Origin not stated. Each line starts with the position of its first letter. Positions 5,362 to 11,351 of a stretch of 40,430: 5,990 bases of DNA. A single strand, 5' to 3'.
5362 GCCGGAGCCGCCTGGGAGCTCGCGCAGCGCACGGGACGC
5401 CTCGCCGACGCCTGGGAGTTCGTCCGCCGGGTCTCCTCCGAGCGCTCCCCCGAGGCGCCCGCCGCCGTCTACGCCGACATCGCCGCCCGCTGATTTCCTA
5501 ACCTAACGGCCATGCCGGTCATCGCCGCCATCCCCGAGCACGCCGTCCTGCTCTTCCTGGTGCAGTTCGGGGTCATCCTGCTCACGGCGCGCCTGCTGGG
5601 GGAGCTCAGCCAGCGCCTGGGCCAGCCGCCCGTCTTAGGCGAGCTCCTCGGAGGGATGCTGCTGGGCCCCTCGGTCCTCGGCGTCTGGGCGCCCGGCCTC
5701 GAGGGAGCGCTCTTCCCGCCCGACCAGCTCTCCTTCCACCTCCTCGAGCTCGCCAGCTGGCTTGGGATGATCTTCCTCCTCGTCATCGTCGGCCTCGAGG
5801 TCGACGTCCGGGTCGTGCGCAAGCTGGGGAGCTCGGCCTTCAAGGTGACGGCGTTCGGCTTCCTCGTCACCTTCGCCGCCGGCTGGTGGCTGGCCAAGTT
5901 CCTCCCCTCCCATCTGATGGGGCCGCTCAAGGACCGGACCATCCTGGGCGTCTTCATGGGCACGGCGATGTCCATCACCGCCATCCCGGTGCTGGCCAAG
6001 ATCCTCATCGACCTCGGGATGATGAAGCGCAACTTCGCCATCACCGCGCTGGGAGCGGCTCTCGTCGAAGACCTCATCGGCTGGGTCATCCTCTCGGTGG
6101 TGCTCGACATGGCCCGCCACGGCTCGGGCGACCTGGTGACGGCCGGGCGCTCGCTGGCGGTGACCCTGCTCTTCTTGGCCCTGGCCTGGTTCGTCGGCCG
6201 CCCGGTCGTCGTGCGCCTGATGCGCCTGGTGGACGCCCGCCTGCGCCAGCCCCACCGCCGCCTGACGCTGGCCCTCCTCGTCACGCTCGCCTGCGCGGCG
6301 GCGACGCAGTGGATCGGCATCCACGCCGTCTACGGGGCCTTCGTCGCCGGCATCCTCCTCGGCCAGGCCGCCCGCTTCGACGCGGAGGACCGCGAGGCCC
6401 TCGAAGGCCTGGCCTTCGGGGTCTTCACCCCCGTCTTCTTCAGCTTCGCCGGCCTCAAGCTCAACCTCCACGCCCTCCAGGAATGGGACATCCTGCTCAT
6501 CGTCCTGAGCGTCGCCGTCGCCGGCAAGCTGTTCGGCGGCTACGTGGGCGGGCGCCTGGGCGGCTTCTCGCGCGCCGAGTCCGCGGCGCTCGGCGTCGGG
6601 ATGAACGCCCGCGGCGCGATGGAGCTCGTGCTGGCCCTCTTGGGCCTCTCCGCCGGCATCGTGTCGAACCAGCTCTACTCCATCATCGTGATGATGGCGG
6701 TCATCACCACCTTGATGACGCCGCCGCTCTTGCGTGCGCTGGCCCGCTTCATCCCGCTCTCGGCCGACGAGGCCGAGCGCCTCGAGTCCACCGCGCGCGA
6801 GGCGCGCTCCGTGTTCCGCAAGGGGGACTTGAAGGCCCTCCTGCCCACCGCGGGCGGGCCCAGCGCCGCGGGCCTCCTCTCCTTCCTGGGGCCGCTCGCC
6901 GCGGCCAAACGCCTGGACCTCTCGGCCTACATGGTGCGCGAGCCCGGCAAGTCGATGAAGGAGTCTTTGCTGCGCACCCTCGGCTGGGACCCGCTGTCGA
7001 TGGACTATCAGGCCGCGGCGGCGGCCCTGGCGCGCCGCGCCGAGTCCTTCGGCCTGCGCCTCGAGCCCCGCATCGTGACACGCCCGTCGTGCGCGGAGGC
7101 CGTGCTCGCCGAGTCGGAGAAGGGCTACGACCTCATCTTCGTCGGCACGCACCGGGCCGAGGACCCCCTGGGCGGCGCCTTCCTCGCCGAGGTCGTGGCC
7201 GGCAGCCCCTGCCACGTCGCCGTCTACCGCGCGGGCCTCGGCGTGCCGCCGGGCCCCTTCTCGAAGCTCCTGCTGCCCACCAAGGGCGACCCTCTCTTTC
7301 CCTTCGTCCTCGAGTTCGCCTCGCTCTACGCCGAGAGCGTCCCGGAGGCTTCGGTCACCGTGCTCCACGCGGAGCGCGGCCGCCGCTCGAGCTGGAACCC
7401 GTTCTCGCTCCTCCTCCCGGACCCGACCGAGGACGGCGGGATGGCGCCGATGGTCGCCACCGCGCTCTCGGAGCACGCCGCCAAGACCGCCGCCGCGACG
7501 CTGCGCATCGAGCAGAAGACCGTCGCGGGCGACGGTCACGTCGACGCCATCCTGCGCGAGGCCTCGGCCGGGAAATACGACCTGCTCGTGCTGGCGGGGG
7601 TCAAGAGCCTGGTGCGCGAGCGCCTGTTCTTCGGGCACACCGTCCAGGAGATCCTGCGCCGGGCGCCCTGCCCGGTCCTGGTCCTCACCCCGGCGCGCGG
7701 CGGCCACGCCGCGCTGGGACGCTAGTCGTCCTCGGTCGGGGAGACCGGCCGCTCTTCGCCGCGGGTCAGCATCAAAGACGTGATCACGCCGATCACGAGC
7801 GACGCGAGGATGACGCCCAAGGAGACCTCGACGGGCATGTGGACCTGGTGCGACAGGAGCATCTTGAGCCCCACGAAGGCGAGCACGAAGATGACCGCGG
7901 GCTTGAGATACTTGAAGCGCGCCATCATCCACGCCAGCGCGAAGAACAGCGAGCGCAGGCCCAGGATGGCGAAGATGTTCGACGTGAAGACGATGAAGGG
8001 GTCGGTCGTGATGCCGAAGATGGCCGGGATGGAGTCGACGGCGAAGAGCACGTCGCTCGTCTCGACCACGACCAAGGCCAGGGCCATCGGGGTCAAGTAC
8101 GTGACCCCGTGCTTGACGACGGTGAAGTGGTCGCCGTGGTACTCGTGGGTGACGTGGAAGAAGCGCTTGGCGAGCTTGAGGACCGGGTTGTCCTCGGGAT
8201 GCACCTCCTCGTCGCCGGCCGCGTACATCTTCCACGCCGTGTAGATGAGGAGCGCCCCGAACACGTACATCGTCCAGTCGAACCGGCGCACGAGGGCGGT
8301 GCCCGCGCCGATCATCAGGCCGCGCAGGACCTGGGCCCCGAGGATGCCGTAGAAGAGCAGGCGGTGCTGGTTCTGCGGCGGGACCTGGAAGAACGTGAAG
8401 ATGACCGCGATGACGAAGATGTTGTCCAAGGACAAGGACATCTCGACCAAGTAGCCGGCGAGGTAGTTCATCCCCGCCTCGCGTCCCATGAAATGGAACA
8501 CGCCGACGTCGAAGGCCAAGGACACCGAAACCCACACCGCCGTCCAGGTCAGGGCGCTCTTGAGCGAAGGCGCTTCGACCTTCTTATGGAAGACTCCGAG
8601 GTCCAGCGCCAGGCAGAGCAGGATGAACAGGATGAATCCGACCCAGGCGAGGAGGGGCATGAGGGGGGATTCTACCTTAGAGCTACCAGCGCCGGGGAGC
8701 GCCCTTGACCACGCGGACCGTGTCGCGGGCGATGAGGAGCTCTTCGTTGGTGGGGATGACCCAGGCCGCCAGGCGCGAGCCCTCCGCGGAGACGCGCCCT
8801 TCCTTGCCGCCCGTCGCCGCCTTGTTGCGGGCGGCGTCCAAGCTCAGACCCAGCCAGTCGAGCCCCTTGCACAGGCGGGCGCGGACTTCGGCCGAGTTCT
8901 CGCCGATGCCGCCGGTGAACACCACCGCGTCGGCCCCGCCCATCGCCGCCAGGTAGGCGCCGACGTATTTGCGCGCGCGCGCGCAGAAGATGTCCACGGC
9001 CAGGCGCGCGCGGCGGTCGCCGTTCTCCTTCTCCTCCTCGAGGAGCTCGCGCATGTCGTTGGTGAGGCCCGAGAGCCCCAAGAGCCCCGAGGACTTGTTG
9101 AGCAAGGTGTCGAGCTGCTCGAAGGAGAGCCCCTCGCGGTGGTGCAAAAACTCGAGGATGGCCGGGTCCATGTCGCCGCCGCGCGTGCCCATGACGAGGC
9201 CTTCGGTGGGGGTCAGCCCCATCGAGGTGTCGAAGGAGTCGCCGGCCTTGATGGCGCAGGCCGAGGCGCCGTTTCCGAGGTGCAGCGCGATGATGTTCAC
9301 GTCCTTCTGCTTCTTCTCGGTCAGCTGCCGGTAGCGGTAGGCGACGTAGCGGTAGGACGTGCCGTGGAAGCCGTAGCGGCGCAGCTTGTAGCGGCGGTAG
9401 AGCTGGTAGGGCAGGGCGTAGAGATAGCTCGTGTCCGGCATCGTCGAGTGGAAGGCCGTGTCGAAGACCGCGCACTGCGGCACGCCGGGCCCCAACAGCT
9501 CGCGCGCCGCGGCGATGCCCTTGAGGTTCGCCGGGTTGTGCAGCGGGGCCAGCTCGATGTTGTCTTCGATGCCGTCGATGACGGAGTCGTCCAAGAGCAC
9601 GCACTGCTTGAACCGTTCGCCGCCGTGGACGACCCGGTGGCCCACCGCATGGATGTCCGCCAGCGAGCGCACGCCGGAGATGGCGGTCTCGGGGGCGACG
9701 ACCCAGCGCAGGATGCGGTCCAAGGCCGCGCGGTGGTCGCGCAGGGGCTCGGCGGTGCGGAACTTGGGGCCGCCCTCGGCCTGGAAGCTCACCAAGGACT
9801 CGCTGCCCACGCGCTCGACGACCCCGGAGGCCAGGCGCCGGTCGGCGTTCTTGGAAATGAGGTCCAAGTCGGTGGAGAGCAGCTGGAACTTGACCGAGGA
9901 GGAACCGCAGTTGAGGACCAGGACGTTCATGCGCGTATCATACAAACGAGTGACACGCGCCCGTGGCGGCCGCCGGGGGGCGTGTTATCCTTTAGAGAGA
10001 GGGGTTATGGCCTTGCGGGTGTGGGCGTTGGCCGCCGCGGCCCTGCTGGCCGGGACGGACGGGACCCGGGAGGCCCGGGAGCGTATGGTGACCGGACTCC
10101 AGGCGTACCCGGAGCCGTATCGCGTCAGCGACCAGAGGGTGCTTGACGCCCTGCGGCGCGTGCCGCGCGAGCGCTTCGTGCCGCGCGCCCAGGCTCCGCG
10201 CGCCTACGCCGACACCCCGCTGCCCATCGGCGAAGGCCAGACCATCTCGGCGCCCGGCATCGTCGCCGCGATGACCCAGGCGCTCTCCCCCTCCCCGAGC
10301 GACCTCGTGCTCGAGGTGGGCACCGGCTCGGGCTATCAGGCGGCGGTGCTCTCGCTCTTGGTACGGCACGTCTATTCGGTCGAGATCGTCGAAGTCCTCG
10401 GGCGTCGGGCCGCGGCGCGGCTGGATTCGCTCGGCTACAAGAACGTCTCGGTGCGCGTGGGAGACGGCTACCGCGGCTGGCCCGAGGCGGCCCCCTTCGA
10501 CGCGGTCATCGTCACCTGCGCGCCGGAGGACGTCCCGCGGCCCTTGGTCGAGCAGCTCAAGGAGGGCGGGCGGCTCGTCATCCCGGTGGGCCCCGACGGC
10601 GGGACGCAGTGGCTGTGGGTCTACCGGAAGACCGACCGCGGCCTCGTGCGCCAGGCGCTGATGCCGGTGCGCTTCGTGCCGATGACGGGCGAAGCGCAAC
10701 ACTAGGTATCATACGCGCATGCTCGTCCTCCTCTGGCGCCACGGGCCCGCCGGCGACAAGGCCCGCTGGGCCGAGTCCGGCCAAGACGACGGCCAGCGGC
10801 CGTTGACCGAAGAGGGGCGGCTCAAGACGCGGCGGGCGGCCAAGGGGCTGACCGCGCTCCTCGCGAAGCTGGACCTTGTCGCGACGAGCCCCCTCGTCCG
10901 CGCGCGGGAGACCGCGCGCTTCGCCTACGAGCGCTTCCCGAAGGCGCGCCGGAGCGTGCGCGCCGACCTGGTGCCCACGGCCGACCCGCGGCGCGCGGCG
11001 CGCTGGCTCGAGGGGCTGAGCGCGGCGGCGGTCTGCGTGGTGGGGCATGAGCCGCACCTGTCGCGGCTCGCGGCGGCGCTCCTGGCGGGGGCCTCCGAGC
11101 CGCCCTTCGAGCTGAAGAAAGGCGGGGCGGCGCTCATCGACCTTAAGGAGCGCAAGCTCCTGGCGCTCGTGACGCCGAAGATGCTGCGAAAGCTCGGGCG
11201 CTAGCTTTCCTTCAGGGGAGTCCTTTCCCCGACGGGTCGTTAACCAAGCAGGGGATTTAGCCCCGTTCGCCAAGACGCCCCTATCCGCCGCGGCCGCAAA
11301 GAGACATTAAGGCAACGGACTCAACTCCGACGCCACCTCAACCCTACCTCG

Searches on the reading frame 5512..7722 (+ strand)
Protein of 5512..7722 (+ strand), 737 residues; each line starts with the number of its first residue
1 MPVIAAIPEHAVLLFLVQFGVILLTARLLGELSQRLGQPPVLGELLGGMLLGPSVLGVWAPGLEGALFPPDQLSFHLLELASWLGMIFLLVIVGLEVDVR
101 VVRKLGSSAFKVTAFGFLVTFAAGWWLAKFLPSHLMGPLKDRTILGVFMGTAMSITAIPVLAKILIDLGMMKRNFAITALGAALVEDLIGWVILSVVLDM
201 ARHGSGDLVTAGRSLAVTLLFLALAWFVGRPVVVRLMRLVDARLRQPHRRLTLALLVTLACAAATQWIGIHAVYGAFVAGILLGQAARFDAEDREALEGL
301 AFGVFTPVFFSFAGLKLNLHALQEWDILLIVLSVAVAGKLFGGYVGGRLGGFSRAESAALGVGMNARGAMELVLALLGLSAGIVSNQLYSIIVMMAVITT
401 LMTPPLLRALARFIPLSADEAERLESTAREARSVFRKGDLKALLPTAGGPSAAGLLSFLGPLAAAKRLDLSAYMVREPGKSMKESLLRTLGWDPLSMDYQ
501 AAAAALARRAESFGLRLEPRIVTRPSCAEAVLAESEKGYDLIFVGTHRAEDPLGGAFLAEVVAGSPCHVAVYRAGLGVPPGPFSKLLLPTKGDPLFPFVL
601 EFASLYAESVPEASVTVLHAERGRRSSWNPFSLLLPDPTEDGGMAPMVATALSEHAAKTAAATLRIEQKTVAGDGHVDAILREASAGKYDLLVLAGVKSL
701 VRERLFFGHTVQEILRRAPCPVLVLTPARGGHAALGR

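Call 59: search_protein_families(library=pfam, proteins=[window:5512-7722:+], max_evalue=0.00001)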
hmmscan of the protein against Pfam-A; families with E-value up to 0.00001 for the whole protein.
window:5512-7722:+ (737 aa): 2 families
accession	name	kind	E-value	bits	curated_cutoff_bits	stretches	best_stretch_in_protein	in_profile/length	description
PF00999.27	Na_H_Exchanger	-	1.8e-61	208.6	26.2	1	22-407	3-373/375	Sodium/hydrogen exchanger, transmembrane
PF00582.32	Usp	-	6.3e-19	69.4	24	2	583-725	2-140/141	Universal stress protein family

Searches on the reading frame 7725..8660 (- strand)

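Call 59: search_protein_families(library=pfam, proteins=[window:7725-8660:-], max_evalue=0.00001)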
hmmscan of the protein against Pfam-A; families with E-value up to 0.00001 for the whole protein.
window:7725-8660:- (312 aa): 1 family
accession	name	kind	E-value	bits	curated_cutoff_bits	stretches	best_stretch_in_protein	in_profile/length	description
PF03741.22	TerC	-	9.1e-52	175.8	27.8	1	68-270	2-177/178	Integral membrane protein TerC family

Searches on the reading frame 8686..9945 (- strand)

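Call 59: search_protein_families(library=pfam, proteins=[window:8686-9945:-], max_evalue=0.00001)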
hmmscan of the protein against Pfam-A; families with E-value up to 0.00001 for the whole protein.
window:8686-9945:- (420 aa): 1 family
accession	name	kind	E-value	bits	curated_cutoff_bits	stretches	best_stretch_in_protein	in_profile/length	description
PF00871.23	Acetate_kinase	-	5.6e-146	486.6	22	1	8-407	2-392/392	Acetokinase family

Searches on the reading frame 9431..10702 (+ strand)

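Call 60: search_protein_families(library=pfam, proteins=[window:9431-10702:+], max_evalue=0.00001)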
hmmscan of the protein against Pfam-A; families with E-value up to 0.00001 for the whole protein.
window:9431-10702:+ (424 aa): 2 families
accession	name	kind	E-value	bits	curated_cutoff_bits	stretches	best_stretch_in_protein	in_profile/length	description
PF01135.25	PCMT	-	8.5e-60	202.6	20.3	1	232-421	16-208/210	Protein-L-isoaspartate(D-aspartate) O-methyltransferase (PCMT)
PF13649.12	Methyltransf_25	-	2.1e-06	28.8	27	1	293-372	1-81/97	Methyltransferase domain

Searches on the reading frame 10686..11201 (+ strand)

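Call 60: search_protein_families(library=pfam, proteins=[window:10686-11201:+], max_evalue=0.00001)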
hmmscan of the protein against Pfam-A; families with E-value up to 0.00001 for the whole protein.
window:10686-11201:+ (172 aa): 1 family
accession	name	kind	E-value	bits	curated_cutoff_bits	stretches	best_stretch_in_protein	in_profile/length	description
PF00300.27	His_Phos_1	-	2.6e-08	34.2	21.7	1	14-83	1-66/194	Histidine phosphatase superfamily (branch 1)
